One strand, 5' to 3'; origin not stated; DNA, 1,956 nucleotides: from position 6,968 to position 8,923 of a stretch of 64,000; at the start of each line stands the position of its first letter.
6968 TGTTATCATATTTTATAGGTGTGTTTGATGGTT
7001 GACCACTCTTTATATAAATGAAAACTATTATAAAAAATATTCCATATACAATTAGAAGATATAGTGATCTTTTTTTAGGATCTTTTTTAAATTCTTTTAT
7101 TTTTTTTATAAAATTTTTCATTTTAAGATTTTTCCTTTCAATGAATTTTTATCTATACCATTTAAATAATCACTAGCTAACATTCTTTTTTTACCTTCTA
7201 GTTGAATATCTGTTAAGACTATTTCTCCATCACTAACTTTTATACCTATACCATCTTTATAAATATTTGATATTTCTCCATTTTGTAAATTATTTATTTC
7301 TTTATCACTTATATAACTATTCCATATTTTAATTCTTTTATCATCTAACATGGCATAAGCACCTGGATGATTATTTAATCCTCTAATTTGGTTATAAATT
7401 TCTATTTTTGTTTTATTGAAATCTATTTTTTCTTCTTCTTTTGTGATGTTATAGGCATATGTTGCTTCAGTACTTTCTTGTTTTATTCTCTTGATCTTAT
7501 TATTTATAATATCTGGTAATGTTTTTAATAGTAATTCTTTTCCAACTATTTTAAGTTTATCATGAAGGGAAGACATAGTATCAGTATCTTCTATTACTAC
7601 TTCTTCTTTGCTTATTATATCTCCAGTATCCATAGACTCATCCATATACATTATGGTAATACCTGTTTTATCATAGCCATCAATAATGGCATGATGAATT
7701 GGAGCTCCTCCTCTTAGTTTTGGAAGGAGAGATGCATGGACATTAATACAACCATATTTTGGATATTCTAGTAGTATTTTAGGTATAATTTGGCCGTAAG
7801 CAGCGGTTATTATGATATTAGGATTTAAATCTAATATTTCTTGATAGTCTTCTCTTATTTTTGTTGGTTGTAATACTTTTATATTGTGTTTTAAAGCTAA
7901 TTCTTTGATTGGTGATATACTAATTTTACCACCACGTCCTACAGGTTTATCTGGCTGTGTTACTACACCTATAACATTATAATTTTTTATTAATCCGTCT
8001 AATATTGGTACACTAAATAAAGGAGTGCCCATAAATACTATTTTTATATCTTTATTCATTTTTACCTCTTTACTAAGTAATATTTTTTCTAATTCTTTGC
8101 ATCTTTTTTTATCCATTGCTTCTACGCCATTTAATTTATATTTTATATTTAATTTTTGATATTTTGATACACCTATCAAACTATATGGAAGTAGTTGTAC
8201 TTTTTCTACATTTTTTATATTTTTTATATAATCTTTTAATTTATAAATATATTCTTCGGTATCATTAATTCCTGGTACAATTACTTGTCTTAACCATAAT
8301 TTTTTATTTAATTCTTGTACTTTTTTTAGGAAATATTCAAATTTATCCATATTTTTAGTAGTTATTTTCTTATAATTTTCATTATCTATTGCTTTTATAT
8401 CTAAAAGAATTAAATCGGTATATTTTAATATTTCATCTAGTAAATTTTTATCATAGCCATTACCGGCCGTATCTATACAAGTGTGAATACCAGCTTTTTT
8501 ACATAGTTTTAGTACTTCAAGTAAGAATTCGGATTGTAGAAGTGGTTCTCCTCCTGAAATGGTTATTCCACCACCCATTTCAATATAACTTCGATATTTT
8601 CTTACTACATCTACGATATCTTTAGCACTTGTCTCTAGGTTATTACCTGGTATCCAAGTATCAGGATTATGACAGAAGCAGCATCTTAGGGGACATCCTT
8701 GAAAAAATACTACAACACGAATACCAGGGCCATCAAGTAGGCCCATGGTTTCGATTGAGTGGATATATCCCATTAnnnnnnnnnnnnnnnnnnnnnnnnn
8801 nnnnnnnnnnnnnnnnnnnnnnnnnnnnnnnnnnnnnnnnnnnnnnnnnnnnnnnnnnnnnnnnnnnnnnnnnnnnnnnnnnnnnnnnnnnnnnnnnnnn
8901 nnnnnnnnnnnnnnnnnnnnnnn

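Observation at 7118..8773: pflA runs in-frame, without a stop codon, into a complete fmt gene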

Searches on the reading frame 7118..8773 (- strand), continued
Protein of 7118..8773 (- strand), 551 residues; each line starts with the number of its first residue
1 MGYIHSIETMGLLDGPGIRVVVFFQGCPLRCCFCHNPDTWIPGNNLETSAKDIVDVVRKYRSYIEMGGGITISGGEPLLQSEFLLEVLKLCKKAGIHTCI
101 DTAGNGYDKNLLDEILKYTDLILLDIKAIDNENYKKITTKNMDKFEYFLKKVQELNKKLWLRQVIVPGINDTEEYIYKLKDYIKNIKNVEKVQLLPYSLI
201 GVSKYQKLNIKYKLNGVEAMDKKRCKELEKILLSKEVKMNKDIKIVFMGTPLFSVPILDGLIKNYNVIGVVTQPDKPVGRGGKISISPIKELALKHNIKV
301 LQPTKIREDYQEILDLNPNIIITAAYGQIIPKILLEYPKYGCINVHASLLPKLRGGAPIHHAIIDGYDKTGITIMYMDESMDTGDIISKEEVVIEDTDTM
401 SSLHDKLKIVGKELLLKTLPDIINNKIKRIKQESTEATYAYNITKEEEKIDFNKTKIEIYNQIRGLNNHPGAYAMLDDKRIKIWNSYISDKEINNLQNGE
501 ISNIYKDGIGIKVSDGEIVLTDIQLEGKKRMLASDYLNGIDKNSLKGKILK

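Call 42: search_solved_structures(query=window:7118-8773:-, max_evalue=1e-10)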
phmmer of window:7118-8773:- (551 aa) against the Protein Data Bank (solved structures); distinct sequences matched with E-value up to 1e-10: 46.
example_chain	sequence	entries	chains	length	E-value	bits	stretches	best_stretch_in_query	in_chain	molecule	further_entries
4iqf_A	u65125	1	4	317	5.6e-93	315.6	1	240-540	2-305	Methionyl-tRNA formyltransferase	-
3tqq_A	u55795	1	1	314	2.6e-72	247.4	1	243-548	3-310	Methionyl-tRNA formyltransferase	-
3r8x_A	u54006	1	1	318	7.2e-67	229.4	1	239-539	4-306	Methionyl-tRNA formyltransferase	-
3q0i_A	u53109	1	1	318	3.1e-65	224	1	239-539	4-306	Methionyl-tRNA formyltransferase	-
1fmt_A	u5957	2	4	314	4.9e-64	220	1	242-539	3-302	METHIONYL-TRNA FMET FORMYLTRANSFERASE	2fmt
8fo0_A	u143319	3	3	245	5.4e-59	203.4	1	2-229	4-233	Pyruvate formate-lyase 1-activating enzyme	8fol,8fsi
3c8f_A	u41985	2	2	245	2.7e-58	201.1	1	2-231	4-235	Pyruvate formate-lyase 1-activating enzyme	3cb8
5uai_A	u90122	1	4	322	5.4e-55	190.2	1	239-549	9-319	Methionyl-tRNA formyltransferase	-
4qpd_A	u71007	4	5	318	3.4e-29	105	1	244-538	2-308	10-formyltetrahydrofolate dehydrogenase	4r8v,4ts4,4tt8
4qpc_A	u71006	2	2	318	5e-28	101.2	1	244-538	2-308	10-formyltetrahydrofolate dehydrogenase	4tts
6pih_A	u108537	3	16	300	1.1e-27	100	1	261-503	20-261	Bifunctional polymyxin resistance protein ArnA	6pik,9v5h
1yrw_A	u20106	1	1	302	1.2e-27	100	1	261-503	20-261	protein ArnA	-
5j63_A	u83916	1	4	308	1.2e-27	100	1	261-503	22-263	Bifunctional polymyxin resistance protein ArnA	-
2bln_A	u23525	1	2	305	1.2e-27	100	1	261-503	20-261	PROTEIN YFBG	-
1z7e_A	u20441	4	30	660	8.9e-27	97.1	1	261-502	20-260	protein ArnA | Bifunctional polymyxin resistance protein ArnA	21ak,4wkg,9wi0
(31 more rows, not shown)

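Call 50: find_encoding_contigs(protein=window:7118-8773:-, flank=1000, max_places=8)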
Protein window:7118-8773:- (551 aa): 6 contigs read that carry it; 3 places shown.
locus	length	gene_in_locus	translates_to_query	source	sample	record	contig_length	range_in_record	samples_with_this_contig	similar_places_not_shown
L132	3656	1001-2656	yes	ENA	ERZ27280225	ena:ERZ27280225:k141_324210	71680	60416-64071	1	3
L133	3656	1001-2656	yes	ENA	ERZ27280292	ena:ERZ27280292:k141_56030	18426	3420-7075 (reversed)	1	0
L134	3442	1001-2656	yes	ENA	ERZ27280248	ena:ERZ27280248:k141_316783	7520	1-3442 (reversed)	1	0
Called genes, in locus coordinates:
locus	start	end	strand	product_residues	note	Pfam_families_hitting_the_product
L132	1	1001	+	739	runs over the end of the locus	PF02901:PFL-like, PF01228:Gly_radical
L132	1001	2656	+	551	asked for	PF13353:Fer4_12, PF04055:Radical_SAM, PF00551:Formyl_trans_N, PF02911:Formyl_trans_C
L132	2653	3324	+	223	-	-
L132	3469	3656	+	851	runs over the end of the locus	PF02739:5_3_exonuc_N, PF01367:5_3_exonuc, PF22619:DNA_polI_exo1, PF00476:DNA_pol_A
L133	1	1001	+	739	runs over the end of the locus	PF02901:PFL-like, PF01228:Gly_radical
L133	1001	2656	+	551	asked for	PF13353:Fer4_12, PF04055:Radical_SAM, PF00551:Formyl_trans_N, PF02911:Formyl_trans_C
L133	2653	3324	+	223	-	-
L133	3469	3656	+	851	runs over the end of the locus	PF02739:5_3_exonuc_N, PF01367:5_3_exonuc, PF22619:DNA_polI_exo1, PF00476:DNA_pol_A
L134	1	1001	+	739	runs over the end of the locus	PF02901:PFL-like, PF01228:Gly_radical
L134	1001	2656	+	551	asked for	PF13353:Fer4_12, PF04055:Radical_SAM, PF00551:Formyl_trans_N, PF02911:Formyl_trans_C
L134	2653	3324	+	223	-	-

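Call 53: predict_structure(alignment_id=A2)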
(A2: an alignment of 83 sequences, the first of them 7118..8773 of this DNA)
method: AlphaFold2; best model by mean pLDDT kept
length: 551 residues; sequences in the alignment: 83
mean_pLDDT: 91.6   pTM: 0.59
mean pLDDT of the five models: 91.6, 90.9, 88.8, 88.1, 87.3
residues with pLDDT >= 90: 415; 70-90: 120; 50-70: 12; < 50: 4
segments of 3 or more residues with pLDDT < 50: 236-239
pLDDT, mean of each block of 10 residues (from residue 1): 84 72 86 83 83 91 79 88 97 93 93 97 93 89 95 96 92 90 91 92 89 90 94 65 90 95 93 88 89 94 94 97 92 95 97 95 97 95 95 96 95 95 90 94 95 97 93 95 96 91 95 96 95 92 91 92
secondary structure, 60 per line:
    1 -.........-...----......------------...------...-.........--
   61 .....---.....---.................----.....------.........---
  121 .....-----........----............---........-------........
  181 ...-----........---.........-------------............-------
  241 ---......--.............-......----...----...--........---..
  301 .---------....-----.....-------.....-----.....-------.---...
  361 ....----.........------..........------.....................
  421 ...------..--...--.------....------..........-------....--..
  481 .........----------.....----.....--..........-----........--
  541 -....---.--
elements in order: E2-10 E19-24 E46-48 H50-58 H61-65 E69-73 H77-93 E98-102 H109-117 E121-125 H131-138 H143-154 E158-165 H173-183 E189-196 H200-208 H222-233 E244-249 H252-264 E266-271 E276-278 E283-285 H288-295 E299-301 H311-314 E320-324 H332-336 E342-346 H358-364 E369-377 E384-393 H400-423 H456-465 E473-476 E479-489 E500-504 E509-513 E516-525 H533-538 H542-545

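Call 55: search_protein_families(library=pfam, proteins=[P0347, P0255, P0393, P0250, P0269], max_evalue=0.0001)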
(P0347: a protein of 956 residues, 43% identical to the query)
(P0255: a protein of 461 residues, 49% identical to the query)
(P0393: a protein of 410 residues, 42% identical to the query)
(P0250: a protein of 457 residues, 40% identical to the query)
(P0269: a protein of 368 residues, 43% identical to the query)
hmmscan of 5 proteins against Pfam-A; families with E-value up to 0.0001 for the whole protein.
P0347 (956 aa): 3 families
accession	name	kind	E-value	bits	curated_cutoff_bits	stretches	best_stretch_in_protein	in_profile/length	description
PF11074.14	DUF2779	-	2.1e-33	115.7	23.3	1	388-538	1-126/126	Domain of unknown function(DUF2779)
PF00551.24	Formyl_trans_N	-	5.3e-32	111.5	26.1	1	643-815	2-176/181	Formyl transferase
PF02911.23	Formyl_trans_C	-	1e-19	71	21.1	1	843-939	1-92/100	Formyl transferase, C-terminal domain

P0255 (461 aa): 3 families
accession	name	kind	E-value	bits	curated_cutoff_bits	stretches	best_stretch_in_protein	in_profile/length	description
PF01327.26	Pep_deformylase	-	3.4e-49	166.9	22.8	1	1-145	1-151/156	Polypeptide deformylase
PF00551.24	Formyl_trans_N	-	7.5e-43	146.8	26.1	1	154-329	2-180/181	Formyl transferase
PF02911.23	Formyl_trans_C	-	5.5e-24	84.7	21.1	1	353-449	1-99/100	Formyl transferase, C-terminal domain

P0393 (410 aa): 2 families
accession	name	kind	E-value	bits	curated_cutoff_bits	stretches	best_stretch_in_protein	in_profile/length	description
PF00551.24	Formyl_trans_N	-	9e-40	136.8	26.1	1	106-277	2-177/181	Formyl transferase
PF02911.23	Formyl_trans_C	-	4.7e-27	94.5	21.1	1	306-402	3-98/100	Formyl transferase, C-terminal domain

P0250 (457 aa): 2 families
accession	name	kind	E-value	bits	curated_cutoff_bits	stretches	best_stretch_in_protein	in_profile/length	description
PF00551.24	Formyl_trans_N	-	7.9e-81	270.6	26.1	2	11-189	2-181/181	Formyl transferase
PF02911.23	Formyl_trans_C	-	1.6e-35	121.7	21.1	2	349-446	1-99/100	Formyl transferase, C-terminal domain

P0269 (368 aa): 2 families
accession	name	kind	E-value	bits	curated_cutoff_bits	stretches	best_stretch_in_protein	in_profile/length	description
PF00551.24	Formyl_trans_N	-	5.5e-63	212.4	26.1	2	167-286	61-180/181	Formyl transferase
PF02911.23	Formyl_trans_C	-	2.5e-14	53.7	21.1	1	311-359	2-50/100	Formyl transferase, C-terminal domain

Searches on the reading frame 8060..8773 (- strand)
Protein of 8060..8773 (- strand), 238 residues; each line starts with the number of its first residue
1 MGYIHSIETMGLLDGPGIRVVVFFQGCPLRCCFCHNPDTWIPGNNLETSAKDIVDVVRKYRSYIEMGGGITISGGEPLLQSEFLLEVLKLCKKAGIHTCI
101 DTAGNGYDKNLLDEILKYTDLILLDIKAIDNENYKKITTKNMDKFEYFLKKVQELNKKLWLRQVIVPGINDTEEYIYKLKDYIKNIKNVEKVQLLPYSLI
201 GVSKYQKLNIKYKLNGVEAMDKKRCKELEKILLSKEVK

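Call 37: find_homologous_proteins(query=window:8060-8773:-, max_evalue=1e-30)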
Query seq(238 aa) (238 aa): 7944 proteins with E <= 1e-30 among 8000 candidates; the best 120 are listed.
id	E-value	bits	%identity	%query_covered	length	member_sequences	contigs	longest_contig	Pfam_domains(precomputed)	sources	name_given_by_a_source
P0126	4.8e-143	493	93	98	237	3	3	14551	PF04055.28,PF13353.12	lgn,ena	-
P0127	1.2e-142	491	90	100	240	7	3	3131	PF04055.28,PF13353.12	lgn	-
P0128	3.4e-142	490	91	100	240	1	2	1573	PF04055.28,PF13353.12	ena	-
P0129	3.5e-135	467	89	97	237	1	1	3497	PF04055.28,PF13353.12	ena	-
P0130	9.1e-135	466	86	98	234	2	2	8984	PF04055.28,PF13353.12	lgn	-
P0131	1.0e-133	462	84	100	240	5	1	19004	PF04055.28,PF13353.12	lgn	-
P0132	2.7e-133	461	84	100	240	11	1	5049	PF04055.28,PF13353.12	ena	-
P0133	1.1e-132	459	84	97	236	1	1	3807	PF04055.28,PF13353.12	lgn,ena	-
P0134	2.0e-131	455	86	97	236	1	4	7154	PF04055.28,PF13353.12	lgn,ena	-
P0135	4.8e-131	453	86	97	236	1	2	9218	PF04055.28,PF13353.12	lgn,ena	-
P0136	8.8e-131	453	83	98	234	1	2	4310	PF04055.28,PF13353.12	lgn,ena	-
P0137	3.1e-130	451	85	97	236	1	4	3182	PF04055.28,PF13353.12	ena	-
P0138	4.1e-130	450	84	97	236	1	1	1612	PF04055.28,PF13353.12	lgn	-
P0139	7.0e-130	450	85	97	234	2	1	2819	PF04055.28,PF13353.12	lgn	-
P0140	5.1e-128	444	84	97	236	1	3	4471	PF04055.28,PF13353.12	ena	-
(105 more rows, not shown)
